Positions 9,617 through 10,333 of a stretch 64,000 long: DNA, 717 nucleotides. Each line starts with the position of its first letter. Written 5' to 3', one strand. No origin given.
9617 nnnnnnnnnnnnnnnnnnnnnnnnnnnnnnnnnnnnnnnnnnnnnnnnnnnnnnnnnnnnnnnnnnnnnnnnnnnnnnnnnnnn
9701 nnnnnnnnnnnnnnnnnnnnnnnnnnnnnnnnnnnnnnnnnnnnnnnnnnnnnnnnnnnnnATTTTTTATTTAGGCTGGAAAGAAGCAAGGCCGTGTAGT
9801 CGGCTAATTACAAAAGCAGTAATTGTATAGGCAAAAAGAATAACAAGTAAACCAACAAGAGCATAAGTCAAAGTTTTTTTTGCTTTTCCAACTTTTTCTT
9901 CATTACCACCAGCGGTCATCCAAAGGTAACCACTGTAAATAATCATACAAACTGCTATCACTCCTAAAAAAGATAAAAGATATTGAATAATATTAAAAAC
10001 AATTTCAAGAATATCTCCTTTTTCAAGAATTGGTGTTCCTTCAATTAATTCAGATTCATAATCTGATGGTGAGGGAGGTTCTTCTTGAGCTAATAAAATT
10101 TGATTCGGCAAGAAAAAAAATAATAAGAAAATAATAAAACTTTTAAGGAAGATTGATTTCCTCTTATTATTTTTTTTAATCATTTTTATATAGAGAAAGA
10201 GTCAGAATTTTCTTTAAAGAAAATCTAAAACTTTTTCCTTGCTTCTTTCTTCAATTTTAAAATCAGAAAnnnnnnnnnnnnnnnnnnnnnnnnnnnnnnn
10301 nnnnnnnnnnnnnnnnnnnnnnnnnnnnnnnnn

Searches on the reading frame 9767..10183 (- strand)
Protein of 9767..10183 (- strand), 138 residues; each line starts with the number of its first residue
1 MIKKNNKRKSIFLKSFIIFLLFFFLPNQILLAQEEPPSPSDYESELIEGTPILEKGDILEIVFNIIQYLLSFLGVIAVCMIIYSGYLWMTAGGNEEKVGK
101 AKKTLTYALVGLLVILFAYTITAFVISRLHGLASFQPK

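Call 75: search_protein_families(library=pfam, proteins=[window:9767-10183:-], max_evalue=0.001)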
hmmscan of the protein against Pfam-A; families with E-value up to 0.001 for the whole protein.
window:9767-10183:- (138 aa): 3 families
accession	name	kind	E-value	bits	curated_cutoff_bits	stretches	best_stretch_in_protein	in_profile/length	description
PF18895.5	T4SS_pilin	-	3.4e-10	40.3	26.6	1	62-124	12-70/71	Type IV secretion system pilin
PF04956.18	TrbC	-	6.1e-05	23.6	27.9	1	36-123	34-96/98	TrbC/VIRB2 pilin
PF19607.4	DUF6112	-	0.00046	20.4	25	1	64-109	18-65/88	Family of unknown function (DUF6112)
